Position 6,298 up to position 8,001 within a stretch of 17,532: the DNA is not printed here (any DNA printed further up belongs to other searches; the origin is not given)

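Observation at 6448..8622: A+T-rich two-gene insert: fold-III PLP decarboxylase plus GNAT, both with hydrophobic N-terminal extensions, inside a glycan operon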

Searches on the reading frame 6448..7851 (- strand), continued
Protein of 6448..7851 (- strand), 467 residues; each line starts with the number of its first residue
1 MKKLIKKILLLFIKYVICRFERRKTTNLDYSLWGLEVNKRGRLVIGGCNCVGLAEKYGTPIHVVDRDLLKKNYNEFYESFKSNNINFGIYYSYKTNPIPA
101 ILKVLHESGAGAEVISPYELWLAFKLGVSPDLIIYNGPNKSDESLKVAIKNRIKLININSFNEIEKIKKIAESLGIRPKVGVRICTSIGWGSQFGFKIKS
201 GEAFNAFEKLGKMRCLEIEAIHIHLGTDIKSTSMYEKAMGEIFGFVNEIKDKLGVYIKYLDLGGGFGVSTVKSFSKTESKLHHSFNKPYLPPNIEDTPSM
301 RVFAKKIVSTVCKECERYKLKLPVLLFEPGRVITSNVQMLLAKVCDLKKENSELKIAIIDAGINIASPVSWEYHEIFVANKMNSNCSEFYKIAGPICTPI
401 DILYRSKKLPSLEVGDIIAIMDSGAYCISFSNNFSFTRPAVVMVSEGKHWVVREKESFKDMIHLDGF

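Call 32: search_protein_families(library=pfam, proteins=[L029:11430-12671:+, L003:14186-15385:-, L001:7627-9468:-, L017:2756-3988:+, L003:6443-7684:+], max_evalue=0.01)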
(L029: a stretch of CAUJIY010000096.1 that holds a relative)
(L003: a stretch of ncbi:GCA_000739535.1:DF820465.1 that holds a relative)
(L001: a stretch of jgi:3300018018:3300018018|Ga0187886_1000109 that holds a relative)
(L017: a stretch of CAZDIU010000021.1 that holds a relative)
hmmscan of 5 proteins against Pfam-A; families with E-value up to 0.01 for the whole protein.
L029:11430-12671:+ (413 aa): 1 family
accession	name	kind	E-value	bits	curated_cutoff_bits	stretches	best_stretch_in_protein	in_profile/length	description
PF15632.11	ATPgrasp_Ter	-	3.2e-05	24.1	29.1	1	256-347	39-129/131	ATP-grasp in the biosynthetic pathway with Ter operon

L003:14186-15385:- (399 aa): 7 families
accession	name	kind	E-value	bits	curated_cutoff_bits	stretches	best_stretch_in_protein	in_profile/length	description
PF13535.11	ATP-grasp_4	-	4.6e-11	43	27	1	142-280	3-158/160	ATP-grasp domain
PF02655.19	ATP-grasp_3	-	2.4e-05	24.9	23.2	1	105-277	2-159/160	ATP-grasp domain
PF02786.22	CPSase_L_D2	-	2.6e-05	24.3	19.8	1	107-305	2-208/211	Carbamoyl-phosphate synthase L chain, ATP binding domain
PF14397.11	ATPgrasp_ST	-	0.00029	20.6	31.4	1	100-169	15-88/278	Sugar-transfer associated ATP-grasp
PF02222.28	ATP-grasp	-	0.00087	19.4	27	1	114-275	3-163/179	ATP-grasp domain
PF18603.7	LAL_C2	-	0.0017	19.1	29.4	1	325-386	6-66/78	L-amino acid ligase C-terminal domain 2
PF07478.18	Dala_Dala_lig_C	-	0.0075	16.2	24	0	131-194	26-85/204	D-ala D-ala ligase C-terminus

L001:7627-9468:- (613 aa): 0 families

L017:2756-3988:+ (410 aa): 1 family
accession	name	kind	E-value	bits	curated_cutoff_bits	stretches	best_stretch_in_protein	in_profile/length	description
PF02388.22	FemAB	-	0.0018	17.6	24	0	270-306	347-385/406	FemAB family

L003:6443-7684:+ (413 aa): 2 families
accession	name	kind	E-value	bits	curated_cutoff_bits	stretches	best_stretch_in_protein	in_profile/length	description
PF02784.22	Orn_Arg_deC_N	-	4.5e-25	88.9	23.4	1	35-276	8-247/247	Pyridoxal-dependent decarboxylase, pyridoxal binding domain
PF00278.28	Orn_DAP_Arg_deC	-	3.8e-07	30.7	23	1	277-368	6-95/95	Pyridoxal-dependent decarboxylase, C-terminal sheet domain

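Call 44: find_encoding_contigs(protein=P0001, flank=10000, max_places=2)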
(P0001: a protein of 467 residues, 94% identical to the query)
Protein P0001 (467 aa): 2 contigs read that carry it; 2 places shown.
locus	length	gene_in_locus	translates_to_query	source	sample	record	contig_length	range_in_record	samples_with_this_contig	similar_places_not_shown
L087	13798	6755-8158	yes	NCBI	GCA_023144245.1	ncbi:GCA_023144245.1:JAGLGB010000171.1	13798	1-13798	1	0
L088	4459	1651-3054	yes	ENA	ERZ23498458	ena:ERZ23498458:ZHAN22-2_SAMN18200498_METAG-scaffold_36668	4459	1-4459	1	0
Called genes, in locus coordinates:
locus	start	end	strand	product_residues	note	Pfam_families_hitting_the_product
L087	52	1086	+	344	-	PF00685:Sulfotransfer_1, PF13469:Sulfotransfer_3 (faint)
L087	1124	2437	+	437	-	PF04422:FrhB_FdhB_N, PF04432:FrhB_FdhB_C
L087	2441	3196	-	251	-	PF03567:Sulfotransfer_2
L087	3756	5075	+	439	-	PF21135:DRL_cat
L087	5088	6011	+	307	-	PF00535:Glycos_transf_2, PF13641:Glyco_tranf_2_3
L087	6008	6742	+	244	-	PF00583:Acetyltransf_1 (faint)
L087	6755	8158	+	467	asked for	PF00278:Orn_DAP_Arg_deC, PF02784:Orn_Arg_deC_N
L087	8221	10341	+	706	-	PF02012:BNR (faint), PF13088:BNR_2 (faint), PF15902:Sortilin-Vps10 (weak)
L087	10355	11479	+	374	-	PF01075:Glyco_transf_9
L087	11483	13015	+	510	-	PF13440:Polysacc_synt_3, PF01554:MatE (weak)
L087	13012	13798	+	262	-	?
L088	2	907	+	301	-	?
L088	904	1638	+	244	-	PF00583:Acetyltransf_1 (faint)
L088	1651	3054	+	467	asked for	PF00278:Orn_DAP_Arg_deC, PF02784:Orn_Arg_deC_N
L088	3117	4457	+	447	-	?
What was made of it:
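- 101..10847 (-): Eight-gene polysaccharide operon: DRL-like oxidoreductase, GT2, GNAT, decarboxylase, BNR/sortilin-like protein, GT9, Wzx-type flippase, AsnB-like. Auribacterota MAG contig L087 (call 44).
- On LysA, meso-DAP decarboxylase: Only a 17.5-kb window and a 13.8-kb syntenic contig are available (call 44).
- Checked: The gene caller on the syntenic MAG also gives 244 aa (call 44).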

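Call 49: predict_structure(alignment_id=A1)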
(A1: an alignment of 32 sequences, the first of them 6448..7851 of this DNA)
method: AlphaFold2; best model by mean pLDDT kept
length: 467 residues; sequences in the alignment: 32
mean_pLDDT: 91.7   pTM: 0.88
mean pLDDT of the five models: 91.7, 91.0, 90.7, 88.6, 87.6
residues with pLDDT >= 90: 325; 70-90: 127; 50-70: 15; < 50: 0
segments of 3 or more residues with pLDDT < 50: none
pLDDT, mean of each block of 10 residues (from residue 1): 75 70 71 95 98 97 97 97 96 91 96 97 98 95 97 97 97 98 90 82 97 96 88 91 97 97 90 87 86 90 95 97 95 91 94 88 82 92 93 88 91 97 85 87 98 94 86
secondary structure, 60 per line:
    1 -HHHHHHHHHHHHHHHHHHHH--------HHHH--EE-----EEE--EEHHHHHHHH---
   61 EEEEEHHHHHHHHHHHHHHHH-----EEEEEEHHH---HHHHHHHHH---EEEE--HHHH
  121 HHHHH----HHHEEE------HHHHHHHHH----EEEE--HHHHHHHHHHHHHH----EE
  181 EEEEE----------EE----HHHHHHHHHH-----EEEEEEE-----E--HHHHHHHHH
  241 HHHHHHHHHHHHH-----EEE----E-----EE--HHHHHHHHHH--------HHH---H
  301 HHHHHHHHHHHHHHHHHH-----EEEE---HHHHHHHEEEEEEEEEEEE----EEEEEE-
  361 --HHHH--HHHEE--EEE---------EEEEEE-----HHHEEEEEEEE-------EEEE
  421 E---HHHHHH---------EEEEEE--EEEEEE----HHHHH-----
elements in order: H2-21 H30-33 E43-45 H50-57 E61-65 H66-81 E87-92 H99-107 E111-114 H117-125 E133-135 H142-150 E155-158 H161-174 E179-185 H202-211 E217-223 H232-253 E259-261 H276-285 H300-318 E324-327 H331-337 E338-349 E354-359 H363-366 E376-378 E388-393 E402-409 E417-421 H425-430 E440-445 E448-453 H458-462
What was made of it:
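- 6448..7851 (-): AR-fold (fold III) PLP-dependent decarboxylase, 467 aa, member of an uncharacterised glycan-locus clade of the DAPDC-like branch. AlphaFold2 pLDDT is 91.7 (call 49).
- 7747..7851 (-): N-terminal extension of about 35 aa; residues 2-21 form a basic amphipathic helix absent from solved DAPDCs. Helix H2-21 has pLDDT 70-75 (call 49).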

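Call 52: search_solved_structures(query=A3, max_evalue=1)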
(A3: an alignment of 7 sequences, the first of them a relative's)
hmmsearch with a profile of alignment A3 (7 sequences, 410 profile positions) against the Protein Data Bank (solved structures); distinct sequences matched with E-value up to 1: 0.
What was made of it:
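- Tried and rejected: The 410-aa profile has no solved relative (call 52).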

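Call 53: fold_search(model_id=the predicted structure, library=pdb)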
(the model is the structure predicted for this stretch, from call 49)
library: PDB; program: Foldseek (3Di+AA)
matches with E <= 10: 1428; with E <= 0.001: 280
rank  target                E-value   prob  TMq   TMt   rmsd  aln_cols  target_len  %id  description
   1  1twi_A                2.3e-41  1.00  0.81  0.87   2.9       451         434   30  Crystal structure of Diaminopimelate Decarboxylase from m. jannaschii in co-complex with L-lysine (released 2004-07-27)
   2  1tuf_A                2.3e-41  1.00  0.81  0.87   2.9       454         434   30  Crystal structure of Diaminopimelate Decarboxylase from m. jannaschi (released 2004-07-20)
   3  8d88_A                3.0e-40  1.00  0.80  0.81   4.1       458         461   25  Structure of Y430F D-ornithine/D-lysine decarboxylase complex with D-lysine (released 2022-11-16)
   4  8d4i_A                3.5e-40  1.00  0.80  0.80   4.2       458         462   25  Structure of Y430F D-ornithine/D-lysine decarboxylase complex with putrescine (released 2022-11-16)
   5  8d4i_C                6.8e-40  1.00  0.80  0.81   4.0       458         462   24  Structure of Y430F D-ornithine/D-lysine decarboxylase complex with putrescine (released 2022-11-16)
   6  8d2y                  7.2e-40  1.00  0.80  0.81   4.2       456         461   25  Y430F mutant of D-ornithine/D-lysine decarboxylase (released 2022-11-16)
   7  8d5d_B                9.7e-40  1.00  0.80  0.83   3.9       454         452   24  Structure of Y430F D-ornithine/D-lysine decarboxylase complex with D-arginine (released 2022-11-16)
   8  8d5r_A                1.2e-39  1.00  0.80  0.81   4.1       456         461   24  Structure of Y430F D-ornithine/D-lysine decarboxylase complex with D-ornithine (released 2022-11-16)
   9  6n2h                  1.5e-39  1.00  0.79  0.81   4.2       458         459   24  Structure of D-ornithine/D-lysine decarboxylase from Salmonella typhimurium (released 2019-10-23)
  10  8d5d_A                2.1e-39  1.00  0.81  0.82   4.0       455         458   25  Structure of Y430F D-ornithine/D-lysine decarboxylase complex with D-arginine (released 2022-11-16)
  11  9nq5_A                6.0e-39  1.00  0.80  0.80   4.1       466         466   24  D-Ornithine/D-lysine decarboxylase C387A complexed with HEPES, putrescine, and D-ornithine (released 2026-03-25)
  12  9cpz_B                6.4e-39  1.00  0.80  0.81   3.9       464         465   24  C387S variant of D-ornithine/D-lysine decarboxylase complexed with PMP and 4-guanidinobutanal (released 2025-08-06)
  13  9cya                  6.8e-39  1.00  0.80  0.81   4.2       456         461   24  C387S variant of D-ornithine/D-lysine decarboxylase complexed with HEPES and putrescine (released 2025-08-06)
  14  10li                  7.7e-39  1.00  0.80  0.81   4.2       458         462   24  D-Ornithine/D-lysine decarboxylase complexed with putrescine and agmatine (released 2026-02-11)
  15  8d5r_B                1.2e-38  1.00  0.79  0.80   4.2       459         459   24  Structure of Y430F D-ornithine/D-lysine decarboxylase complex with D-ornithine (released 2022-11-16)
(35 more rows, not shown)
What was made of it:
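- Closest known: Citryl-amino-acid decarboxylases FigC/FslC, SbnH, AcsE. Different: 21-27% identity (call 53).
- Closest known: BtrK with BtrJ/BtrI. Different: 23% identity (call 53).
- DokD is among the nearest structures (call 53).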

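Call 60: search_protein_families(library=pfam, proteins=[L077:3653-5728:-, L077:5494-6795:-, L077:6812-7711:+, L077:7722-8495:-, L077:9066-9971:+, L077:11436-13073:-, L077:14001-15017:+, L077:15072-16934:+, L077:17536-18801:+, L077:19967-21310:-], max_evalue=0.001)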
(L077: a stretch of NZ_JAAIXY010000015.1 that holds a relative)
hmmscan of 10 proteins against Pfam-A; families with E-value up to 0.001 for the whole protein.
L077:3653-5728:- (691 aa): 3 families
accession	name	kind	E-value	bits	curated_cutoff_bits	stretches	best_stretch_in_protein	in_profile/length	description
PF00749.27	tRNA-synt_1c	-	2.1e-107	359.1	23.4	1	159-468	2-313/314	tRNA synthetases class I (E and Q), catalytic domain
PF03950.23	tRNA-synt_1c_C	-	1e-33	115.8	23.9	1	471-571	1-91/91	tRNA synthetases class I (E and Q), anti-codon binding domain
PF20974.2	tRNA-synt_1c_C2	-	1.6e-20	74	23.9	1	588-662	1-69/69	tRNA synthetases class I (E and Q), anti-codon binding domain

L077:5494-6795:- (433 aa): 6 families
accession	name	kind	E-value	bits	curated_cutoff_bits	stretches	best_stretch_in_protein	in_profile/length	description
PF00534.26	Glycos_transf_1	-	2.8e-40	138.1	26.4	1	258-412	15-171/172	Glycosyl transferases group 1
PF13692.12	Glyco_trans_1_4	-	2.9e-35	122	27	1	258-399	1-142/142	Glycosyl transferases group 1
PF13439.12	Glyco_transf_4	-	7e-21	75.4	28.5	1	77-236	2-167/170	Glycosyltransferase Family 4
PF13579.12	Glyco_trans_4_4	-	2.3e-13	51.2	29.7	1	77-233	1-157/158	Glycosyl transferase 4-like domain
PF20706.3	GT4-conflict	-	2.7e-11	43.5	26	1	201-409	145-367/385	Family 4 Glycosyltransferase in conflict systems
PF13524.12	Glyco_trans_1_2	-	0.00018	22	25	1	342-414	60-129/144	Glycosyl transferase-like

L077:6812-7711:+ (299 aa): 8 families
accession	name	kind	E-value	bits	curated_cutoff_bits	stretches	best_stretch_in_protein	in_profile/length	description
PF00561.26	Abhydrolase_1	-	3.3e-16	60.1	25.8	1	82-184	2-102/245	alpha/beta hydrolase fold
PF12146.15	Hydrolase_4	-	4e-16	59.5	27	1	78-193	2-116/239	Serine aminopeptidase, S33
PF12697.13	Abhydrolase_6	-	1.1e-12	49.6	26.3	1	83-285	1-216/217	Alpha/beta hydrolase family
PF02129.25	Peptidase_S15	-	9.5e-12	45.6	23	1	102-197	46-141/262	X-Pro dipeptidyl-peptidase (S15 family)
PF00326.27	Peptidase_S9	-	6e-10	39.4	22.6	1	99-286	6-202/213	Prolyl oligopeptidase family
PF12740.14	PETase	-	1e-09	38.6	28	1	79-181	53-154/263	PET hydrolase-like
PF01738.24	DLH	-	2.6e-07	30.9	21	1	100-186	34-129/217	Dienelactone hydrolase family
PF05448.18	AXE1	-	4.1e-06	26.2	21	0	135-182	159-206/321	Acetyl xylan esterase (AXE1)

L077:7722-8495:- (257 aa): 2 families
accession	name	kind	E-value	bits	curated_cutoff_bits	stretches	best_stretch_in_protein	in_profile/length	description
PF04377.21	ATE_C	-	6.1e-26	91.9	25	1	102-230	1-121/122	Arginine-tRNA-protein transferase, C terminus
PF04376.19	ATE_N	-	1.3e-21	77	27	1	14-82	2-72/72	Arginine-tRNA-protein transferase, N terminus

L077:9066-9971:+ (301 aa): 3 families
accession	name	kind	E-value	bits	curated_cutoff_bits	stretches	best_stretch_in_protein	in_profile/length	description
PF00535.33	Glycos_transf_2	-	2.5e-22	80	23.3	1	25-158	1-132/168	Glycosyl transferase family 2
PF10111.15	Glyco_tranf_2_2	-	3.4e-16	60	27.3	1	25-241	1-222/276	Glycosyltransferase like family 2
PF13641.12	Glyco_tranf_2_3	-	4.8e-08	33.7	27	1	24-221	3-197/230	Glycosyltransferase like family 2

L077:11436-13073:- (545 aa): 1 family
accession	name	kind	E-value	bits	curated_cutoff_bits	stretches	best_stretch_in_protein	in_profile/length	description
PF15632.11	ATPgrasp_Ter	-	1.9e-05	24.9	29.1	1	382-450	46-115/131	ATP-grasp in the biosynthetic pathway with Ter operon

L077:14001-15017:+ (338 aa): 0 families

L077:15072-16934:+ (620 aa): 1 family
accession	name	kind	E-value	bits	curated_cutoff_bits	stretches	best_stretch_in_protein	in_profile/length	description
PF03169.20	OPT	-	7.5e-23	81.5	25.8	1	51-610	12-619/623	OPT oligopeptide transporter protein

L077:17536-18801:+ (421 aa): 2 families
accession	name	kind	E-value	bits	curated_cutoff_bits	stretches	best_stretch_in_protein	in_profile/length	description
PF00587.30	tRNA-synt_2b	-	3e-45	154.9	29.3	1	105-313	4-179/179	tRNA synthetase class II core domain (G, H, P, S and T)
PF03129.25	HGTP_anticodon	-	2.9e-17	63.1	21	1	325-410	1-90/94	Anticodon binding domain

L077:19967-21310:- (447 aa): 2 families
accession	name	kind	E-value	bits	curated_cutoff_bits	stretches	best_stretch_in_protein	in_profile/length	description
PF13507.12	GATase_5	-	8e-106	353.3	27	1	190-446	1-260/260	CobB/CobQ-like glutamine amidotransferase domain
PF02769.27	AIRS_C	-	9.1e-14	52.3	23.1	1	8-110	38-146/156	AIR synthase related protein, C-terminal domain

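Call 70: search_protein_families(library=pfam, alignment_id=A3, max_evalue=0.1)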
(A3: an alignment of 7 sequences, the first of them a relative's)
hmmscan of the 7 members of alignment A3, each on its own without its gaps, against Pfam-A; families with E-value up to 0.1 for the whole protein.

A. member 1, L005:4585-5829:+ (414 aa): 1 family
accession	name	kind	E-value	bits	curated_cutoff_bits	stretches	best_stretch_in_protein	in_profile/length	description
PF07334.18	IFP_35_N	-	0.062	13.8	23.2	0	152-186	21-55/76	Interferon-induced 35 kDa protein (IFP 35) N-terminus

B. families by the number of members that match (of 7 scanned): 3 families
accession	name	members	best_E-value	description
PF02388.22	FemAB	3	0.0018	FemAB family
PF13480.13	Acetyltransf_6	2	2.7e-05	Acetyltransferase (GNAT) domain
PF07334.18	IFP_35_N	1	0.062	Interferon-induced 35 kDa protein (IFP 35) N-terminus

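Call 71: search_protein_families(library=ncbifam, alignment_id=A3, max_evalue=0.1)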
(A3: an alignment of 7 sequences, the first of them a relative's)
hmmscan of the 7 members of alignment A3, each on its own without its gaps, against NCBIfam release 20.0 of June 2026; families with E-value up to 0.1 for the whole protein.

A. member 1, L005:4585-5829:+ (414 aa): 0 families

B. families by the number of members that match (of 7 scanned): 1 family
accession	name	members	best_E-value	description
TIGR03019.1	pepcterm_femAB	2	7.9e-05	FemAB family XrtA/PEP-CTERM system-associated protein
